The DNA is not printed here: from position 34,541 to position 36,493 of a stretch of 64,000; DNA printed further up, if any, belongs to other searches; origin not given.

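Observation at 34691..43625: HdrA-MvhDGA-protease-HdrCB fused in one operon with an SdhB/SdhA-like pair: possible H2-driven bifurcating complex feeding a fumarate-reductase-type module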

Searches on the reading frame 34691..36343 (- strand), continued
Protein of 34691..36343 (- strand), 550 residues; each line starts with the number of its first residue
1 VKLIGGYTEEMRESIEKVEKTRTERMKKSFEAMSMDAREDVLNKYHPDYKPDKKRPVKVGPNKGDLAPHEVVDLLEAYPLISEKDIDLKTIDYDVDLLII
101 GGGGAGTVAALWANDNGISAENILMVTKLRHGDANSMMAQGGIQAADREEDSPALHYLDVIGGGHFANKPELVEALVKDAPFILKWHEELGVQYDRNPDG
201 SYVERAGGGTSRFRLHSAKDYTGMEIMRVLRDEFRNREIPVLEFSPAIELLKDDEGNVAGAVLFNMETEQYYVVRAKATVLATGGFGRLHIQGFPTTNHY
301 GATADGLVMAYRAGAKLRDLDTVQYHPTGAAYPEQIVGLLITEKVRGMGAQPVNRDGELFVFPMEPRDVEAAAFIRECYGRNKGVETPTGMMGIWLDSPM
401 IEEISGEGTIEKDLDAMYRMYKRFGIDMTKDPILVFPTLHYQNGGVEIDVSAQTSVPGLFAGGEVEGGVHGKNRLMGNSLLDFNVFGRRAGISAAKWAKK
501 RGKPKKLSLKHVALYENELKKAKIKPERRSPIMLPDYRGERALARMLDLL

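Call 28: find_encoding_contigs(protein=P0028, flank=10000, max_places=1)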
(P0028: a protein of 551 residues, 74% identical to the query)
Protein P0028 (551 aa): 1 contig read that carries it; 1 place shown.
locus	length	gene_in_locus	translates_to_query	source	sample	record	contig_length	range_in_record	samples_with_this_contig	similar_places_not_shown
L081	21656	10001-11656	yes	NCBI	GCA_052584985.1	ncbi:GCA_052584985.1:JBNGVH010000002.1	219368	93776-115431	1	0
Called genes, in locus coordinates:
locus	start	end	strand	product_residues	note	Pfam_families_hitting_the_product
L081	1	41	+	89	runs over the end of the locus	PF14697:Fer4_21 (faint), PF17179:Fer4_22 (faint), PF13183:Fer4_8 (faint), PF25160:LdpA_Fe-S-bd (weak), PF00037:Fer4 (weak), PF12837:Fer4_6 (weak), PF13237:Fer4_10 (weak), PF12838:Fer4_7, +3 more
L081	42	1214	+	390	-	PF01855:POR_N, PF02780:Transketolase_C (weak), PF17147:PFOR_II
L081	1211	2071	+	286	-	PF02775:TPP_enzyme_C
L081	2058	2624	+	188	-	PF01558:POR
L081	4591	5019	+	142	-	PF02662:FlpD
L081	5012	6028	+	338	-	PF01058:Oxidored_q6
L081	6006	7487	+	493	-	PF27537:HoxH, PF00374:NiFeSe_Hases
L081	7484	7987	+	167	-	PF01750:HycI (weak)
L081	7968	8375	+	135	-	PF13237:Fer4_10 (weak), PF13183:Fer4_8, PF13187:Fer4_9, PF13534:Fer4_17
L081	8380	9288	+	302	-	PF02754:CCG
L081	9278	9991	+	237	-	PF13510:Fer2_4 (weak), PF00111:Fer2 (weak), PF13183:Fer4_8 (faint), PF13534:Fer4_17 (faint), PF00037:Fer4 (faint), PF13237:Fer4_10, PF12838:Fer4_7, PF13187:Fer4_9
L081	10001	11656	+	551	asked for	PF00890:FAD_binding_2, PF03486:HI0933_like (faint), PF07992:Pyr_redox_2 (faint)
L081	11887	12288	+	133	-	-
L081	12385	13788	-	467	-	PF00890:FAD_binding_2 (faint), PF00996:GDI, PF01266:DAO (weak), PF01593:Amino_oxidase, PF03486:HI0933_like (faint), PF07992:Pyr_redox_2 (faint), PF13450:NAD_binding_8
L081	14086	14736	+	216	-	PF21033:RMD1-3 (faint), PF00515:TPR_1 (faint), PF07719:TPR_2 (faint), PF23914:TPR_CcmH_CycH (faint), PF13174:TPR_6 (faint), PF13176:TPR_7 (faint), PF13432:TPR_16 (weak), PF13431:TPR_17 (weak), +4 more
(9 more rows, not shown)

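Call 29: find_encoding_contigs(protein=P0088, flank=10000, max_places=1)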
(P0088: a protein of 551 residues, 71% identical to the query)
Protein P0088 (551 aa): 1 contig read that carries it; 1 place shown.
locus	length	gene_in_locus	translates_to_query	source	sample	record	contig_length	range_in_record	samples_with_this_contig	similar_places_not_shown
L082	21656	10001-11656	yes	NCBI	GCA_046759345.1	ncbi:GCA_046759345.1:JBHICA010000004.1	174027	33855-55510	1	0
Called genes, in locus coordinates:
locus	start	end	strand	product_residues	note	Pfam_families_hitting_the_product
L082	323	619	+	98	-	PF13534:Fer4_17 (faint), PF13183:Fer4_8 (faint), PF13484:Fer4_16 (faint), PF14697:Fer4_21 (faint), PF13237:Fer4_10 (weak), PF00037:Fer4 (weak), PF12838:Fer4_7, PF13187:Fer4_9 (weak), +2 more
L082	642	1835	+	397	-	PF01855:POR_N, PF02780:Transketolase_C (weak), PF17147:PFOR_II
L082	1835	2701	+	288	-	PF02775:TPP_enzyme_C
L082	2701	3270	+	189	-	PF01558:POR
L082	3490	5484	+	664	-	PF00890:FAD_binding_2 (weak), PF07992:Pyr_redox_2 (weak), PF12831:FAD_oxidored (weak), PF13450:NAD_binding_8 (weak), PF00037:Fer4 (weak), PF12837:Fer4_6 (weak), PF12838:Fer4_7, PF13237:Fer4_10, +11 more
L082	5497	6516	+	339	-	PF02662:FlpD, PF12797:Fer4_2 (faint), PF00037:Fer4 (weak), PF12837:Fer4_6 (weak), PF13237:Fer4_10 (weak), PF14697:Fer4_21, PF12838:Fer4_7, PF13187:Fer4_9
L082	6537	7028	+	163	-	PF12838:Fer4_7 (faint), PF13187:Fer4_9 (faint), PF13484:Fer4_16 (faint), PF13247:Fer4_11, PF25160:LdpA_Fe-S-bd (weak), PF12797:Fer4_2 (weak), PF00037:Fer4 (weak), PF13237:Fer4_10 (weak), +2 more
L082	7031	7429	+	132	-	-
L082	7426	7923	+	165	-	-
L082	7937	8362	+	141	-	PF13183:Fer4_8, PF13187:Fer4_9, PF13534:Fer4_17 (weak)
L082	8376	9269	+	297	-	PF02754:CCG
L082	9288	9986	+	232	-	PF13534:Fer4_17 (faint), PF13183:Fer4_8 (faint), PF12838:Fer4_7, PF13187:Fer4_9, PF13237:Fer4_10 (weak)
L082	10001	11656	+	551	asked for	PF00890:FAD_binding_2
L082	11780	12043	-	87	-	PF00037:Fer4 (weak), PF12797:Fer4_2 (faint), PF12837:Fer4_6 (weak), PF12838:Fer4_7 (faint), PF13237:Fer4_10, PF13187:Fer4_9, PF13484:Fer4_16 (faint)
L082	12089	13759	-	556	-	PF02353:CMAS (weak), PF13489:Methyltransf_23 (weak), PF08241:Methyltransf_11, PF08242:Methyltransf_12, PF13649:Methyltransf_25, PF13847:Methyltransf_31, PF03599:CdhD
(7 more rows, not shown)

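Call 30: find_encoding_contigs(protein=P0027, flank=10000, max_places=1)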
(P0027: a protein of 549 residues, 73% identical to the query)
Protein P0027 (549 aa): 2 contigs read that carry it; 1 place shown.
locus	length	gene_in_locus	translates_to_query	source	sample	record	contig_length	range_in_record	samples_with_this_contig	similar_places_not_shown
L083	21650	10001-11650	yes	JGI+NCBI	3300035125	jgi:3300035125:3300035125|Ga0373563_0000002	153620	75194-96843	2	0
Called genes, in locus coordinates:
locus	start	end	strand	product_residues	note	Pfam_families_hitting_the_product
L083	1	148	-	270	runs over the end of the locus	PF01522:Polysacc_deac_1, PF11959:DUF3473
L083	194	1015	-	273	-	PF01944:SpoIIM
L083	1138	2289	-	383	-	-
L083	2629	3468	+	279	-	PF02737:3HCDH_N, PF03721:UDPG_MGDP_dh_N (faint), PF00725:3HCDH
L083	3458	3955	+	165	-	PF01661:Macro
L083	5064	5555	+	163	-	-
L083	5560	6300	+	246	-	PF20582:UPF0758_N, PF04002:RadC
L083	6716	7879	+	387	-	PF01321:Creatinase_N, PF00557:Peptidase_M24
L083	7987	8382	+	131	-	PF12838:Fer4_7 (weak), PF13183:Fer4_8, PF13187:Fer4_9 (weak), PF13534:Fer4_17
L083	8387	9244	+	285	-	PF02754:CCG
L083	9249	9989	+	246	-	PF13534:Fer4_17 (faint), PF00111:Fer2 (weak), PF13510:Fer2_4 (weak), PF13183:Fer4_8 (weak), PF13237:Fer4_10 (weak), PF12838:Fer4_7, PF13187:Fer4_9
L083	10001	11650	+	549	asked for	PF00890:FAD_binding_2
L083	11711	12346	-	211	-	-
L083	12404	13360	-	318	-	PF04014:MazE_antitoxin, PF01895:PhoU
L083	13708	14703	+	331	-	-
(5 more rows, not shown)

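Call 47: search_protein_families(library=pfam, proteins=[L021:5123-7672:+, L021:8099-9175:+, L022:1189-2445:+, L022:2442-3305:+, L022:3309-3914:+, L022:6200-7336:+, L022:7251-8381:+, L022:8371-9195:+, L011:4991-6040:+, L011:6006-7064:+], max_evalue=0.00001)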
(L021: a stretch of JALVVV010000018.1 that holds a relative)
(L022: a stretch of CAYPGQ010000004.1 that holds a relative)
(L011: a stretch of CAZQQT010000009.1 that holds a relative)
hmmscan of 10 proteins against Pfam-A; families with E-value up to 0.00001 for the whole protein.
L021:5123-7672:+ (849 aa): 10 families
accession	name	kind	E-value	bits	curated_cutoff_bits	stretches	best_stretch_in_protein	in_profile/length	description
PF12838.12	Fer4_7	-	1.4e-16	61.1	27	1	783-829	1-52/52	4Fe-4S dicluster domain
PF00037.32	Fer4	-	2.2e-14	53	21.1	0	809-829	2-22/24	4Fe-4S binding domain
PF13187.11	Fer4_9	-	1.6e-12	47.7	27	1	783-829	1-51/52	4Fe-4S dicluster domain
PF13237.11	Fer4_10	-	2.3e-12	47.1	25.5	1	778-826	3-53/53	4Fe-4S dicluster domain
PF07992.20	Pyr_redox_2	-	3.2e-10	40.3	26.1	0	265-352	187-277/291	Pyridine nucleotide-disulphide oxidoreductase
PF14697.11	Fer4_21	-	2.9e-09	37.4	35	1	781-827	5-53/59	4Fe-4S dicluster domain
PF12837.12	Fer4_6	-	9.3e-09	35.3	25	0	808-829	2-23/24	4Fe-4S binding domain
PF12797.12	Fer4_2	-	2.1e-06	27.7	24.5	0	812-827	7-22/22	4Fe-4S binding domain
PF13738.12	Pyr_redox_3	-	2.2e-06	27.6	30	0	3-95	166-252/305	Pyridine nucleotide-disulphide oxidoreductase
PF13484.11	Fer4_16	-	2.9e-06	28.4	30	0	135-159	7-32/66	4Fe-4S double cluster binding domain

L021:8099-9175:+ (358 aa): 2 families
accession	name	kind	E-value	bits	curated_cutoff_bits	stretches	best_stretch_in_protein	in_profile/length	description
PF13183.11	Fer4_8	-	1.6e-06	29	27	0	228-309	2-68/68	4Fe-4S dicluster domain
PF13237.11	Fer4_10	-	1.6e-06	28.4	25.5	0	290-317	4-22/53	4Fe-4S dicluster domain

L022:1189-2445:+ (418 aa): 3 families
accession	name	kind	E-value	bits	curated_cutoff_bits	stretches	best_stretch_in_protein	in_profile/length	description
PF01855.24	POR_N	-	1.6e-69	234.6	27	1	57-282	2-220/231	Pyruvate flavodoxin/ferredoxin oxidoreductase, thiamine diP-bdg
PF17147.9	PFOR_II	-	1.2e-22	80.6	27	1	315-409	1-102/102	Pyruvate:ferredoxin oxidoreductase core domain II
PF02780.25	Transketolase_C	-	1.1e-09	38.7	25.9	1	313-378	8-73/124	Transketolase, C-terminal domain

L022:2442-3305:+ (287 aa): 1 family
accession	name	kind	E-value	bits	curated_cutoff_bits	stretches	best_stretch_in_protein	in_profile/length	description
PF02775.26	TPP_enzyme_C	-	4e-33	114.8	21.9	1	66-206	19-151/151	Thiamine pyrophosphate enzyme, C-terminal TPP binding domain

L022:3309-3914:+ (201 aa): 1 family
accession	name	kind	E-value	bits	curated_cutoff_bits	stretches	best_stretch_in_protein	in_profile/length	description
PF01558.24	POR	-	5.6e-33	115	27.4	1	10-172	1-173/173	Pyruvate ferredoxin/flavodoxin oxidoreductase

L022:6200-7336:+ (378 aa): 3 families
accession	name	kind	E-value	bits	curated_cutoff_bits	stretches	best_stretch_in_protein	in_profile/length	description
PF12797.12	Fer4_2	-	1.1e-08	34.9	24.5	0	251-264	8-21/22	4Fe-4S binding domain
PF13237.11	Fer4_10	-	3.7e-07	30.4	25.5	0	318-342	7-34/53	4Fe-4S dicluster domain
PF13187.11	Fer4_9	-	5.9e-07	29.9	27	0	252-333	1-50/52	4Fe-4S dicluster domain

L022:7251-8381:+ (376 aa): 5 families
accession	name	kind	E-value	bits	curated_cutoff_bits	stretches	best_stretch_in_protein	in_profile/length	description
PF17179.9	Fer4_22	-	9.7e-34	116.5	27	1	266-362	1-95/95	4Fe-4S dicluster domain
PF13534.11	Fer4_17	-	1.7e-07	32.1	22.2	0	229-278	17-57/61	4Fe-4S dicluster domain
PF13183.11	Fer4_8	-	6.2e-07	30.3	27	1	264-362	2-68/68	4Fe-4S dicluster domain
PF12797.12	Fer4_2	-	1.4e-06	28.3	24.5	0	263-279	8-22/22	4Fe-4S binding domain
PF13237.11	Fer4_10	-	8e-06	26.1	25.5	0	345-364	6-28/53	4Fe-4S dicluster domain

L022:8371-9195:+ (274 aa): 2 families
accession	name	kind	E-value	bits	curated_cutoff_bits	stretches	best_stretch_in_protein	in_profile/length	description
PF00175.26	NAD_binding_1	-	2.8e-18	67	22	1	116-216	1-107/109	Oxidoreductase NAD-binding domain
PF10418.14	DHODB_Fe-S_bind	-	4.3e-09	36.4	23.9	1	235-267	1-40/41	Iron-sulfur cluster binding domain of dihydroorotate dehydrogenase B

L011:4991-6040:+ (349 aa): 5 families
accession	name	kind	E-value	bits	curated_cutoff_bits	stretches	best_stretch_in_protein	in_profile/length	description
PF13237.11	Fer4_10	-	1.4e-07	31.8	25.5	0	286-310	4-22/53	4Fe-4S dicluster domain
PF13183.11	Fer4_8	-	2.2e-07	31.7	27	1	221-305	2-68/68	4Fe-4S dicluster domain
PF12797.12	Fer4_2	-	5.4e-07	29.6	24.5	0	222-236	8-22/22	4Fe-4S binding domain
PF13187.11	Fer4_9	-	8.9e-07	29.3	27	0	223-304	1-50/52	4Fe-4S dicluster domain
PF04432.18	FrhB_FdhB_C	-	5.7e-06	26.7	23.3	0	84-189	4-111/150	Coenzyme F420 hydrogenase/dehydrogenase, beta subunit C terminus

L011:6006-7064:+ (352 aa): 6 families
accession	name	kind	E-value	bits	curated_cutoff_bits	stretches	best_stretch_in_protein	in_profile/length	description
PF17179.9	Fer4_22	-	1.6e-32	112.7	27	1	244-337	1-95/95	4Fe-4S dicluster domain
PF12838.12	Fer4_7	-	1.3e-06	29.2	27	0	244-337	1-52/52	4Fe-4S dicluster domain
PF12797.12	Fer4_2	-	1.7e-06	28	24.5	0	319-335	6-22/22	4Fe-4S binding domain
PF13534.11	Fer4_17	-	1.8e-06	28.8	22.2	0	224-256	25-57/61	4Fe-4S dicluster domain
PF00037.32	Fer4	-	3.9e-06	26.9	21.1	0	319-336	4-21/24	4Fe-4S binding domain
PF13237.11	Fer4_10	-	4.4e-06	27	25.5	0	318-336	4-23/53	4Fe-4S dicluster domain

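Call 57: predict_structure(alignment_id=A2)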
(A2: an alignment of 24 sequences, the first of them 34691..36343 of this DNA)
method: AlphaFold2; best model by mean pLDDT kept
length: 550 residues; sequences in the alignment: 24
mean_pLDDT: 77.1   pTM: 0.81
mean pLDDT of the five models: 77.1, 72.8, 71.8, 68.4, 62.9
residues with pLDDT >= 90: 189; 70-90: 206; 50-70: 72; < 50: 83
segments of 3 or more residues with pLDDT < 50: 134-155, 207-221, 288-301, 335-339, 471-478, 535-550
pLDDT, mean of each block of 10 residues (from residue 1): 67 90 86 88 80 87 89 89 89 97 86 97 90 53 42 49 60 78 84 75 54 42 70 94 91 96 90 97 67 46 79 90 57 50 71 91 77 86 82 87 90 73 81 74 78 95 72 42 85 97 93 96 90 48 33
secondary structure, 60 per line:
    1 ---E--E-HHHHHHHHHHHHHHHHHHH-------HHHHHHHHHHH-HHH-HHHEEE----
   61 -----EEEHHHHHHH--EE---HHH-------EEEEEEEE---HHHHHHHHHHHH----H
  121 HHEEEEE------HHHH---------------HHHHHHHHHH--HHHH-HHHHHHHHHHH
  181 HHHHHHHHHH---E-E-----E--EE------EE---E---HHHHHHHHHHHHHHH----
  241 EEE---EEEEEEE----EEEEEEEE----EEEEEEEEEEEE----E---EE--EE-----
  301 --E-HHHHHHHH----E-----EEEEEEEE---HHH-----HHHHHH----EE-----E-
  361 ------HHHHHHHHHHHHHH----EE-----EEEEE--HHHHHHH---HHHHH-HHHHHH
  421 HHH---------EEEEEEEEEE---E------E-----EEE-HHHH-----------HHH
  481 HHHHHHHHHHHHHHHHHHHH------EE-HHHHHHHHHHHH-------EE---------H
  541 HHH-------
elements in order: H9-27 H35-45 E54-56 E66-68 H69-75 E93-100 H104-115 E123-127 H134-137 H153-162 H165-168 H170-190 H222-236 E241-243 E247-253 E258-265 E270-281 H305-312 E323-330 H342-347 H367-380 E392-396 H399-405 H409-413 H415-423 E433-442 E459-461 H463-466 H478-500 H510-521 H540-543

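Call 59: find_encoding_contigs(protein=P0055, flank=10000, max_places=1)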
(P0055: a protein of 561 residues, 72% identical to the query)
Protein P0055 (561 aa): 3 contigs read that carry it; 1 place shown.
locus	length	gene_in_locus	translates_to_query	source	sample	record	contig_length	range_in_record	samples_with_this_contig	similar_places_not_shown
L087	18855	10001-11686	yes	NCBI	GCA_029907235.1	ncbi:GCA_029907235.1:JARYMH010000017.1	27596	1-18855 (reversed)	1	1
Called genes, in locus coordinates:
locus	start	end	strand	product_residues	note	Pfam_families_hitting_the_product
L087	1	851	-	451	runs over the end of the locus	PF14691:Fer4_20, PF02826:2-Hacid_dh_C (faint), PF00070:Pyr_redox (faint), PF01134:GIDA (faint), PF01266:DAO, PF07992:Pyr_redox_2, PF12831:FAD_oxidored (weak), PF13450:NAD_binding_8, +6 more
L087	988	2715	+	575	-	PF02310:B12-binding, PF04055:Radical_SAM (weak)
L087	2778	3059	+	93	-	PF13183:Fer4_8 (faint), PF25160:LdpA_Fe-S-bd (faint), PF00037:Fer4 (faint), PF12797:Fer4_2 (faint), PF12837:Fer4_6 (faint), PF13237:Fer4_10 (weak), PF12838:Fer4_7, PF13187:Fer4_9 (weak), +2 more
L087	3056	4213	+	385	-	PF01855:POR_N, PF17147:PFOR_II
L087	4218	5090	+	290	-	PF02775:TPP_enzyme_C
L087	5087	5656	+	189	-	PF01558:POR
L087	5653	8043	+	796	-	PF00890:FAD_binding_2, PF01134:GIDA (weak), PF07992:Pyr_redox_2, PF12831:FAD_oxidored, PF00037:Fer4, PF14697:Fer4_21, PF25160:LdpA_Fe-S-bd, PF02662:FlpD, +11 more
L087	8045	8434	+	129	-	PF13183:Fer4_8, PF13237:Fer4_10 (weak), PF12838:Fer4_7 (faint), PF13187:Fer4_9, PF13534:Fer4_17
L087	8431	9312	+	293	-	PF02754:CCG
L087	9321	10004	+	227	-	PF13534:Fer4_17 (faint), PF13183:Fer4_8 (faint), PF13237:Fer4_10 (weak), PF12838:Fer4_7, PF13187:Fer4_9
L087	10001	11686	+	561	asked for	PF00890:FAD_binding_2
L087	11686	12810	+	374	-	PF12838:Fer4_7 (faint), PF13183:Fer4_8, PF13187:Fer4_9, PF13237:Fer4_10, PF02754:CCG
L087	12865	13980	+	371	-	PF00180:Iso_dh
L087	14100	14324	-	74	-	PF10049:DUF2283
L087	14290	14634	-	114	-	PF18810:PBECR2 (weak)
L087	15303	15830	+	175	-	-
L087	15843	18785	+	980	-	PF07705:CARDB, PF00801:PKD, PF18911:PKD_4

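Call 65: search_protein_representatives(protein=window:34691-36343:-)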
Query: 550 residues. Proteins with E-value up to 0.001 (for the whole library): 18173; up to 1e-10: 8408; up to 1e-30: 2382. The best 150 are listed.
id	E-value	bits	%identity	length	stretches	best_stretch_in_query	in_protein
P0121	2.4e-242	821.9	64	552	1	2-549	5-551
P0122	4.4e-147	507.5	48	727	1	27-533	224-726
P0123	2.4e-141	488.6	63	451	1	1-345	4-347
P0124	4.7e-136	471.1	44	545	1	39-538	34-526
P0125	1.6e-130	452.9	64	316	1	1-314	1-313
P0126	4.6e-128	444.8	59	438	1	188-538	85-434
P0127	4.7e-128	444.7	62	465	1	96-429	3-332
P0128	1.3e-120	420.2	45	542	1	31-538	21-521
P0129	1.0e-118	413.9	65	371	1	87-365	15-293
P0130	7.7e-118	411.0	62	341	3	320-452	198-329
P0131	4.0e-117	408.7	63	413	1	196-500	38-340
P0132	1.3e-112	393.8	44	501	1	14-512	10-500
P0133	2.6e-112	392.8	45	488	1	31-499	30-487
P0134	2.1e-108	379.9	59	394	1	6-311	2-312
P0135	1.0e-107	377.6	63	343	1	287-547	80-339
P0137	3.1e-102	359.5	42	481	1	17-496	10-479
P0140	5.4e-94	332.3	42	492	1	57-507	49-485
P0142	9.3e-92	324.9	41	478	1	36-499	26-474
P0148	1.4e-84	301.2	44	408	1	92-498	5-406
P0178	1.7e-68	248.2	39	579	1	94-501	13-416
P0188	6.4e-65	236.4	37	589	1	95-521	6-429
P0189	1.0e-64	235.7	40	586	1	94-506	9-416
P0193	5.9e-64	233.2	38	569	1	94-506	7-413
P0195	1.1e-63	232.3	43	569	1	95-502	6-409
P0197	4.0e-63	230.4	37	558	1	93-510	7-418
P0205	9.3e-61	222.6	38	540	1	95-490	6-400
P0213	8.2e-59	216.2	37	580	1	94-514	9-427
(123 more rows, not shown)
